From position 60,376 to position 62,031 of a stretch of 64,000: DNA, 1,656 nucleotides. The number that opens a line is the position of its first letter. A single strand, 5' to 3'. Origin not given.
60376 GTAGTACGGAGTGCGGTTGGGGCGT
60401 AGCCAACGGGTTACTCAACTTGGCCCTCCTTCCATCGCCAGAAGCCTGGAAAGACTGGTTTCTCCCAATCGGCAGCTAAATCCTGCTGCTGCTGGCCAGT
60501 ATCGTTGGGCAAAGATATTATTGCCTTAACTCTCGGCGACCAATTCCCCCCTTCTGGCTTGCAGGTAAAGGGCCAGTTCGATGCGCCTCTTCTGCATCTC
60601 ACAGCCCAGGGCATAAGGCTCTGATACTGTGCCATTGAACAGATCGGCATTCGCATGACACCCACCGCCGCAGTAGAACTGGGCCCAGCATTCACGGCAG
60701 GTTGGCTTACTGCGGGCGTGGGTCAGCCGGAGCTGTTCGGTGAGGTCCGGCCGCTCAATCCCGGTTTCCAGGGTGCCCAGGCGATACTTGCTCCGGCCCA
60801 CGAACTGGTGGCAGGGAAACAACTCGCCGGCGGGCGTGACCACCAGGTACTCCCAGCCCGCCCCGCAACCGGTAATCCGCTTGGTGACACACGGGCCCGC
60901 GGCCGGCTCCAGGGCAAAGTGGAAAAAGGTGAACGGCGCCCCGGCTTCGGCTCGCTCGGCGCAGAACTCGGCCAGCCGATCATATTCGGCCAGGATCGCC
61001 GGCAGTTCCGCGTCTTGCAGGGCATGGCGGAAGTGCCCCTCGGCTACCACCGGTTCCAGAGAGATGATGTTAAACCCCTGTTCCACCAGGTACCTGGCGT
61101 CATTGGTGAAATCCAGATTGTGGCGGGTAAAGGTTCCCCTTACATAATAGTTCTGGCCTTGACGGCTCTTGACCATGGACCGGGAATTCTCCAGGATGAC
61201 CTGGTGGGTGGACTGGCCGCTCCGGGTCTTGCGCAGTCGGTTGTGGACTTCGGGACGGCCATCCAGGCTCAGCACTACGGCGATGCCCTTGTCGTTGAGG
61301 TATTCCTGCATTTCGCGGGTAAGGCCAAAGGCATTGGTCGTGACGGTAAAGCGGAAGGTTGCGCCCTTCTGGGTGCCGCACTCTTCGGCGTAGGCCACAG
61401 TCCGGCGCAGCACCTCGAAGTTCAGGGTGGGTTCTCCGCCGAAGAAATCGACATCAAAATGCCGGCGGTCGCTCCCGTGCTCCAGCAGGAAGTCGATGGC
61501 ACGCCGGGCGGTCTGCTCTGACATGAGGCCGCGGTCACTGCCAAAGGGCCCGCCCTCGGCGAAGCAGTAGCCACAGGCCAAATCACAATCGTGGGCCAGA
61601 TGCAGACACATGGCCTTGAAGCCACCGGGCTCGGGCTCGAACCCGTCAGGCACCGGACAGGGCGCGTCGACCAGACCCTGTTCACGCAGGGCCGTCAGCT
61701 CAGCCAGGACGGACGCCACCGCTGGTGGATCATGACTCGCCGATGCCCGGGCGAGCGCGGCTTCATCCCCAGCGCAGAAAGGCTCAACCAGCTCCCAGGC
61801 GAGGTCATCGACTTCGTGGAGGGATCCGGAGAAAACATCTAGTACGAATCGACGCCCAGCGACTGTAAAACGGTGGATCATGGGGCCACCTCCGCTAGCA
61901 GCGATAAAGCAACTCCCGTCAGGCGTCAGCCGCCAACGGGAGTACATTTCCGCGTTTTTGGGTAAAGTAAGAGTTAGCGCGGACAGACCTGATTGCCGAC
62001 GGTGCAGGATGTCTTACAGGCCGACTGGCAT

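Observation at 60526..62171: Unannotated SCIFF precursor peptide gene (47 aa) with its radical-SAM maturase; absent from the ORF track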

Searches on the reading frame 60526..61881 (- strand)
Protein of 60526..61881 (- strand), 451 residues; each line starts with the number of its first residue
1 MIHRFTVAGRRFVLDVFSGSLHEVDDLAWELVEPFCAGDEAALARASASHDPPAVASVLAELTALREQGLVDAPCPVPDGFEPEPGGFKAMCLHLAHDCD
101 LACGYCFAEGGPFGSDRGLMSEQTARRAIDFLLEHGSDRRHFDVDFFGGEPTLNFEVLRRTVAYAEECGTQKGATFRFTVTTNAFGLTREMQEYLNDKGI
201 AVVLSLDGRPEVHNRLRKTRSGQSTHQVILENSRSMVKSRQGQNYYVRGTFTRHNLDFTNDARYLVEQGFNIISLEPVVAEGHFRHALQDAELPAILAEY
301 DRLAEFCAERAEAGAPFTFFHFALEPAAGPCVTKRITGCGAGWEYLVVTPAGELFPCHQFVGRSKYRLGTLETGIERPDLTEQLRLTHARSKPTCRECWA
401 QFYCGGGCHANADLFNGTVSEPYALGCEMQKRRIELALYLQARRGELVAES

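Call 3: search_protein_families(library=ncbifam, proteins=[window:60526-61881:-], max_evalue=0.01)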
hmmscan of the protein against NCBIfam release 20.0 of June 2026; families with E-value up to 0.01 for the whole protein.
window:60526-61881:- (451 aa): 62 families (the best 25 are shown)
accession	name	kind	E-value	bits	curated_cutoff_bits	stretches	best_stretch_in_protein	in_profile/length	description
TIGR03974.1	rSAM_six_Cys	equivalog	1.1e-149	499.2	425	1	2-442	1-450/451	thioether cross-link-forming SCIFF peptide maturase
NF040492.1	not_ScfB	exception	1.2e-127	426.5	855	1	2-442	4-449/450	ScfB-related radical SAM/SPASM orphan maturase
NF047865.1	rSAM_PapB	equivalog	1.4e-71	241.4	340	1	89-422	3-330/330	PapB family radical SAM/SPASM ranthipeptide maturase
TIGR03906.1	quino_hemo_SAM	equivalog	1.4e-70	238.3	453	1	2-435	3-441/467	quinohemoprotein amine dehydrogenase maturation protein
TIGR04064.1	rSAM_nif11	equivalog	3.4e-66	223.8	518.7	2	3-238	5-226/459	nif11-like peptide radical SAM maturase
TIGR04068.1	rSAM_ocin_clost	equivalog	1.1e-42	146.5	500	2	89-240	84-235/462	Cys-rich peptide radical SAM maturase CcpM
TIGR03978.1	rSAM_paired_1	equivalog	3.5e-33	115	370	1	97-414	91-423/466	His-Xaa-Ser system radical SAM maturase HxsB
TIGR04280.1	geopep_mat_rSAM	hypoth_equivalog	8e-33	114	400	2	92-238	87-232/428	geopeptide radical SAM maturase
TIGR04163.1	rSAM_cobopep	equivalog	1.2e-26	93.4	375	1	94-443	69-421/428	peptide-modifying radical SAM enzyme CbpB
TIGR03942.1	sulfatase_rSAM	equivalog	3.9e-24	85.4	349.45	1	96-412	8-328/363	anaerobic sulfatase maturase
NF041298.1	rSAM_mat_DynA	equivalog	4e-23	82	450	1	96-421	8-334/356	dynobactin maturation radical SAM/SPASM protein DynA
TIGR04463.1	rSAM_vs_C_rich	equivalog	4.5e-23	81.7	525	1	97-445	90-431/438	TIGR04463 family radical SAM/SPASM RiPP maturase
NF035951.1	rSAM_RumMC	equivalog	8.5e-23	80.8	720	1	90-238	113-261/510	RumMC family radical SAM sactipeptide maturase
NF038107.1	rSAM_NF038107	equivalog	1.8e-22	79.7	600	1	93-410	89-402/444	Cys-every-fifth radical SAM/SPASM peptide maturase CefB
NF038170.1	lachnocin_rSAM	equivalog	5.2e-22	78.3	550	1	89-240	76-227/440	lachnocin radical SAM maturase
TIGR04085.1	rSAM_more_4Fe4S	domain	1.5e-17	63.8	27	1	339-422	1-88/93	SPASM domain-containing protein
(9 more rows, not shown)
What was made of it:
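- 60526..61881 (-): scfB: 451-aa SCIFF maturase with three domains, N-terminal RRE-like peptide-binding, radical SAM, and SPASM. GGAGG RBS at 61893..61889. TIGR03974 499.2 bits (cut-off 425) (call 3).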

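Call 4: search_protein_families(library=pfam, proteins=[window:60526-61881:-], max_evalue=0.01)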
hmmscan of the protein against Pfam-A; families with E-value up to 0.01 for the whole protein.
window:60526-61881:- (451 aa): 3 families
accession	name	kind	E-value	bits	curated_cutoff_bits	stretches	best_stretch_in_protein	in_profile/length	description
PF13353.11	Fer4_12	-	1.3e-09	38.9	22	1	92-229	8-136/137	4Fe-4S single cluster domain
PF04055.27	Radical_SAM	-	1.6e-09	38.6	29.5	1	97-233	5-133/166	Radical SAM superfamily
PF13186.11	SPASM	-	0.00019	22.1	21.5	1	339-399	1-67/67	Iron-sulfur cluster-binding domain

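Call 9: find_related_loci(query=window:60526-61881:-, collection=genome_contigs, flank=6000)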
Query window:60526-61881:- (451 aa) in genome_contigs; peptide patterns used: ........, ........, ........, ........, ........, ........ (x = any residue, [..] = any of these).
600 stretches matched a pattern (row limit reached: there are more); 547 encode a relative of the query (tblastn E <= 1e-3); the best 80 are kept; 80 distinct loci.
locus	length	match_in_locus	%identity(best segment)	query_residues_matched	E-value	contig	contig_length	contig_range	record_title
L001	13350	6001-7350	50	2-444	3e-140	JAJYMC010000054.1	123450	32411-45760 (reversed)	MAG: Bacillota bacterium isolate DBS2-4.bin104 NODE_183_length_123450_cov_2.56243, whole genome shotgun sequence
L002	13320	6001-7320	47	1-443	2e-129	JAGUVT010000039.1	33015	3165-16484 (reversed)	MAG: Deltaproteobacteria bacterium isolate DeMMO5_3 c_000000006517, whole genome shotgun sequence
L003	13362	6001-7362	43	1-444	4e-128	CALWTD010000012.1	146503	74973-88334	MAG: uncultured Clostridia bacterium isolate E10__bin279 genome assembly, contig: E10__k127_4616606, whole genome shotgu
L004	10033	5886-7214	45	2-442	6e-128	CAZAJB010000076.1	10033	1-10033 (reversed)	MAG TPA_asm: uncultured Clostridiaceae bacterium isolate binchicken_co173_12 genome assembly, contig: NODE_22602_length_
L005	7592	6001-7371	41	1-447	3e-127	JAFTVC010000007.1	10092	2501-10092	MAG: Clostridia bacterium isolate RGIG4177 Roe_deer_Colon-2__c805, whole genome shotgun sequence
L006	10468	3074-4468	41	1-446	5e-127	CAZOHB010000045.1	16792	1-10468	MAG TPA_asm: uncultured Parasporobacterium sp. isolate SRP278969_co2_691 genome assembly, contig: NODE_3559_length_16792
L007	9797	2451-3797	42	1-443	2e-126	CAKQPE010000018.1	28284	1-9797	MAG: uncultured Eubacteriales bacterium isolate REFINED_METABAT215_TOP10_CONTIGS_1500_ASSEMBLY_K77_MERGED__Hadza_MoBio_h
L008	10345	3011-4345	43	1-443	2e-126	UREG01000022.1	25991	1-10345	uncultured Veillonellaceae bacterium isolate UMGS915 genome assembly, contig: NODE_1099_length_25991_cov_4.818939, whole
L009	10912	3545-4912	42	1-446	3e-126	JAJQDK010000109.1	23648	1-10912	MAG: Clostridiales bacterium isolate MI.10_12 NODE_468_length_23648_cov_5.830755, whole genome shotgun sequence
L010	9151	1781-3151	41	1-447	3e-126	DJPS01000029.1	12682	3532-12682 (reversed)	MAG TPA_asm: Christensenella sp. UBA6406 UBA6406_contig_1930, whole genome shotgun sequence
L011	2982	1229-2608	42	1-450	2e-131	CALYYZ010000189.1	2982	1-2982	MAG: uncultured Ruminococcus sp. isolate SRR14474043_bin.1_metaWRAP_v1.3_MAG genome assembly, contig: ERZ9423908.11939,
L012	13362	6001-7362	42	1-444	1e-125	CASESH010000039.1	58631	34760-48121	uncultured Christensenella sp. isolate CO.B22.metabat-bins.104 genome assembly, contig: CO.B22.metabat-bins.104.fa_k141_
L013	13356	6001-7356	43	1-442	6e-126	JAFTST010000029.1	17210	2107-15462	MAG: Clostridia bacterium isolate RGIG4116 Roe_deer_Cecum.Co__c1162715, whole genome shotgun sequence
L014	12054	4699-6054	42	1-442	7e-126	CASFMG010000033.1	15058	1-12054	uncultured Christensenella sp. isolate SI.O63.metabat-bins.3 genome assembly, contig: SI.O63.metabat-bins.3.fa_k141_2006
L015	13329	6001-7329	47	1-444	3e-132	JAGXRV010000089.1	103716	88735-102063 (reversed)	MAG: Clostridium sp. isolate CROMO_A_128 c_000000988584, whole genome shotgun sequence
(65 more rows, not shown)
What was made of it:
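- Tried and rejected: The best identity was 50% (call 9).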

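Call 13: find_encoding_contigs(protein=window:60526-61881:-, flank=3000, max_places=6)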
Protein window:60526-61881:- (451 aa): 5 contigs read that carry it; 2 places shown.
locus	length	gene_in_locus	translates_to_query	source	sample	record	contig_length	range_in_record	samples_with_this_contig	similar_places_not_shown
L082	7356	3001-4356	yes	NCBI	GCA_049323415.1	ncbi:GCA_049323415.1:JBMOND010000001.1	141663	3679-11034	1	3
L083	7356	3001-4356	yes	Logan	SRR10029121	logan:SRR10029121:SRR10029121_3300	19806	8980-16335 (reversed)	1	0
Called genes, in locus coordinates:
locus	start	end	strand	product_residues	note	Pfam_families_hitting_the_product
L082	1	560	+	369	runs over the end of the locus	PF02653:BPD_transp_2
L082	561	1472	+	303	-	PF02653:BPD_transp_2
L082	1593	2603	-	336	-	PF23473:LysM3_LYK4_5 (faint), PF01476:LysM, PF01551:Peptidase_M23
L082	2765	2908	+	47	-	PF13165:SCIFF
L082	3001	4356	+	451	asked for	PF04055:Radical_SAM, PF13353:Fer4_12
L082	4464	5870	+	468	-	PF01476:LysM, PF07501:G5, PF01551:Peptidase_M23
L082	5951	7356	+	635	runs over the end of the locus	PF10646:Germane, PF09587:PGA_cap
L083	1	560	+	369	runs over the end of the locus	PF02653:BPD_transp_2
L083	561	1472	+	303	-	PF02653:BPD_transp_2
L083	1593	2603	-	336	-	PF23473:LysM3_LYK4_5 (faint), PF01476:LysM, PF01551:Peptidase_M23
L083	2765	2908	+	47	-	PF13165:SCIFF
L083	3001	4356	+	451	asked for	PF04055:Radical_SAM, PF13353:Fer4_12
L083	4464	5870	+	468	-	PF01476:LysM, PF07501:G5, PF01551:Peptidase_M23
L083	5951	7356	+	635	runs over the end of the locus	PF10646:Germane, PF09587:PGA_cap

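Call 19: search_solved_structures(query=window:60526-61881:-, show_alignments=1, max_evalue=1e-10)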
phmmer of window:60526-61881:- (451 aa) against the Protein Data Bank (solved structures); distinct sequences matched with E-value up to 1e-10: 1.
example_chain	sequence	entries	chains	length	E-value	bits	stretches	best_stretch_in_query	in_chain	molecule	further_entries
5wgg_A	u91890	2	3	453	6.9e-122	410.6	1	1-443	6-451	Radical SAM domain protein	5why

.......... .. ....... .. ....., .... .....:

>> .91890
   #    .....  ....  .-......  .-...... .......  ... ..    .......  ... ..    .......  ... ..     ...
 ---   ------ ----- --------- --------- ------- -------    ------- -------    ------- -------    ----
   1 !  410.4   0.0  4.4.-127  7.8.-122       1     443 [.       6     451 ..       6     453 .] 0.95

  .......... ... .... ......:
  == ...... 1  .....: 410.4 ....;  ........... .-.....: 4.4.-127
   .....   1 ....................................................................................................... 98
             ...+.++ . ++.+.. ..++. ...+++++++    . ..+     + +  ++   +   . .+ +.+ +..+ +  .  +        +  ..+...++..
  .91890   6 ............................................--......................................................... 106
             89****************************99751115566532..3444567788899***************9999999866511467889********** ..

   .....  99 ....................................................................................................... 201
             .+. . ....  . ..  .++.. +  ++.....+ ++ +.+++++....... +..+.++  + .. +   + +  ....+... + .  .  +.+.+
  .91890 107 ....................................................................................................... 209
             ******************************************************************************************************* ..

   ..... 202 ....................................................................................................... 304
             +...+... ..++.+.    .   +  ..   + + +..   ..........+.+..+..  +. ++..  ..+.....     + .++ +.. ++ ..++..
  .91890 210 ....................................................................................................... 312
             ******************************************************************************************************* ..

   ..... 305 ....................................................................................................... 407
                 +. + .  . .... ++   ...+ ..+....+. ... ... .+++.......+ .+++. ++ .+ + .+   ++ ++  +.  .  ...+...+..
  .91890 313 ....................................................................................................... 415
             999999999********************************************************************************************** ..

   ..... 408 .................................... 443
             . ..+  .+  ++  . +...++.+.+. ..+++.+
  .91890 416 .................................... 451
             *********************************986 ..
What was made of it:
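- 60526..61881 (-): Aligns residues 1-443 to CteB 5WGG/5WHY at E = 6.9e-122 (call 19).
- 61564..61587 (-): Radical-SAM cluster motif C99-x3-C103-x-Y-C106 of ScfB. Aligned to the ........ motif of CteB (call 19).
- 60601..60891 (-): SPASM region of ScfB with auxiliary-cluster cysteines C331, C339, C357, C395, C398, C404, C408, C427 (CX12GX4C and CX2CX5CX3C motifs). All eight positions are aligned to cysteines in CteB (call 19).
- On SCIFF maturase (ScfB; TIGR03974): The sequence alignment with CteB starts at residue 1 and is strong over residues 1-35 (call 19).
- Checked: The 451-aa start at 61881 has a GGAGG 7 nt upstream, matches the public gene call (call 13), and aligns with the MIHKF start region of CteB (call 19).
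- CteB is the only PDB match at E <= 1e-10 (call 19).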

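Call 45: find_homologous_proteins(query=window:60526-61881:-, max_evalue=1e-50)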
Query window:60526-61881:- (451 aa): 7943 proteins with E <= 1e-50 among 8000 candidates; the best 120 are listed.
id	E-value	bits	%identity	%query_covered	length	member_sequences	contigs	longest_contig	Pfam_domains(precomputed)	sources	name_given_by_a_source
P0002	0.0e+0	1053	100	100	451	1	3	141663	PF04055.28,PF13353.12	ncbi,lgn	ncbi:MAG: thioether cross-link-forming SCIFF peptide maturase [Bacillota bacterium]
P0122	2.3e-157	542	51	100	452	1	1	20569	PF13186.12,PF04055.28,PF13353.12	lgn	-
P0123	7.1e-157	541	52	99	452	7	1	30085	PF13186.12,PF04055.28,PF13353.12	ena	-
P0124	2.9e-155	536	51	100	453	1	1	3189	PF13186.12,PF04055.28,PF13353.12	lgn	-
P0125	1.8e-152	526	50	100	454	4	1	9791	PF04055.28,PF13353.12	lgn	-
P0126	3.2e-151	522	51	98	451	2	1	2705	PF13186.12,PF04055.28,PF13353.12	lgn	-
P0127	3.3e-150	519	50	98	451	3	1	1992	PF13186.12,PF04055.28,PF13353.12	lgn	-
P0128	1.3e-146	507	51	98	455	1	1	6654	PF04055.28,PF13353.12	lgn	-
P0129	1.4e-145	504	48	99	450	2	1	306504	PF04055.28,PF13353.12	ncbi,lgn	ncbi:thioether cross-link-forming SCIFF peptide maturase [Desulfotomaculum varum]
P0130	4.8e-144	499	47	99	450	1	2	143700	PF04055.28,PF13353.12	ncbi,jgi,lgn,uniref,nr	ncbi:thioether cross-link-forming SCIFF peptide maturase [Desulforamulus putei]|uniref:Radical SAM c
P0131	8.8e-144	498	47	99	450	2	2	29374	PF13186.12,PF04055.28,PF13353.12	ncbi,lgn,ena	-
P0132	1.2e-143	497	50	98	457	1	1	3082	PF13186.12,PF04055.28,PF13353.12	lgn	-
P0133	4.9e-143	495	48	98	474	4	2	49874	PF13186.12,PF04055.28,PF13353.12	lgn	-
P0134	3.4e-142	492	47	98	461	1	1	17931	PF04055.28,PF13353.12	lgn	-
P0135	3.6e-142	492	49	98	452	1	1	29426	PF13186.12,PF04055.28,PF13353.12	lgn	-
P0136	4.1e-142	492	49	98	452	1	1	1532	PF13186.12,PF04055.28,PF13353.12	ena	-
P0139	1.8e-141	490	46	99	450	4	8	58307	PF13186.12,PF04055.28,PF13353.12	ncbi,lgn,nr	ncbi:MAG: thioether cross-link-forming SCIFF peptide maturase [Firmicutes bacterium]|nr:thioether cr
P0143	6.3e-141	488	47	98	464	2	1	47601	PF13186.12,PF04055.28,PF13353.12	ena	-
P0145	2.3e-140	486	49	98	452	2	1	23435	PF13186.12,PF04055.28,PF13353.12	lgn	-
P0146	2.9e-140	486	45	99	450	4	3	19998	PF13186.12,PF04055.28,PF13353.12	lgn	-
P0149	5.4e-140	485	49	98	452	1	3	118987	PF13186.12,PF04055.28,PF13353.12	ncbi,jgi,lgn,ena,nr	ncbi:MAG: anaerobic sulfatase-maturating enzyme [Firmicutes bacterium]|nr:anaerobic sulfatase-matura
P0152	1.2e-139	484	48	98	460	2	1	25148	PF13186.12,PF04055.28,PF13353.12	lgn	-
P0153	1.6e-139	484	47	98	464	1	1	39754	PF13186.12,PF04055.28,PF13353.12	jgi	-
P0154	1.6e-139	484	47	99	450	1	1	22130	PF13186.12,PF04055.28,PF13353.12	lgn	-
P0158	3.3e-139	483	49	98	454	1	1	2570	PF13186.12,PF04055.28,PF13353.12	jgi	jgi:uncharacterized protein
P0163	1.9e-138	480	49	98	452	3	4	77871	PF13186.12,PF04055.28,PF13353.12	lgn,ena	-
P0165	2.1e-138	480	50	98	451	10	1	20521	PF13186.12,PF04055.28,PF13353.12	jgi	jgi:uncharacterized protein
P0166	2.5e-138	480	47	98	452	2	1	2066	PF13186.12,PF04055.28,PF13353.12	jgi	jgi:uncharacterized protein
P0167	2.5e-138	480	51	98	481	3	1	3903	PF13186.12,PF04055.28,PF13353.12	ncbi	-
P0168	2.6e-138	480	48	98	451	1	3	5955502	PF13186.12,PF04055.28,PF13353.12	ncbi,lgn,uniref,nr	ncbi:thioether cross-link-forming SCIFF peptide maturase [Sporomusa acidovorans]|uniref:GTP 3',8-cyc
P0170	2.9e-138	480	46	99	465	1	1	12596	PF13186.12,PF04055.28,PF13353.12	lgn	-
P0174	4.1e-138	479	50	98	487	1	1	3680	PF13186.12,PF04055.28,PF13353.12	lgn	-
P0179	7.3e-138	478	45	99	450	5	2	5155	PF13186.12,PF04055.28,PF13353.12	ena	-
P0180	7.7e-138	478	50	96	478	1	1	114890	PF13186.12,PF04055.28,PF13353.12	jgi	jgi:uncharacterized protein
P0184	1.3e-137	477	48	99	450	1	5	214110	PF13186.12,PF04055.28,PF13353.12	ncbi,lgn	-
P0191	2.1e-137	477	50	98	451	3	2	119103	PF13186.12,PF04055.28,PF13353.12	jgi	jgi:uncharacterized protein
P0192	2.3e-137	477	49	98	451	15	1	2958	PF13186.12,PF04055.28,PF13353.12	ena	-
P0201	2.8e-137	476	45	99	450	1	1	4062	PF13186.12,PF04055.28,PF13353.12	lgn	-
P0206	3.4e-137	476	47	98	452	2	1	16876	PF13186.12,PF04055.28,PF13353.12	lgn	-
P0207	3.7e-137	476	47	98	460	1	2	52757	PF13186.12,PF04055.28,PF13353.12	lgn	-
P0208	3.7e-137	476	47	98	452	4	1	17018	PF13186.12,PF04055.28,PF13353.12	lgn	-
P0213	5.4e-137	475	47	98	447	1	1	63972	PF13186.12,PF04055.28,PF13353.12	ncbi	ncbi:thioether cross-link-forming SCIFF peptide maturase [Peptococcaceae bacterium 1198_IL3148]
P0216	6.1e-137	475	47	98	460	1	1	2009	PF13186.12,PF04055.28,PF13353.12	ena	-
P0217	6.4e-137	475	45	99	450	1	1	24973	PF13186.12,PF04055.28,PF13353.12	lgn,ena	-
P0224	8.9e-137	475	47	98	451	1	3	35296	PF13186.12,PF04055.28,PF13353.12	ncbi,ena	-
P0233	1.1e-136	474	48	99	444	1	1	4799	PF13186.12,PF04055.28,PF13353.12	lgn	-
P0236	1.2e-136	474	48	96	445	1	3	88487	PF13186.12,PF04055.28,PF13353.12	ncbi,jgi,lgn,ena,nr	ncbi:MAG: anaerobic sulfatase-maturating enzyme [Firmicutes bacterium]|nr:anaerobic sulfatase-matura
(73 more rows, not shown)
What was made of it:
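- Some database homologues are labelled 'anaerobic sulfatase-maturating enzyme' (call 45).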
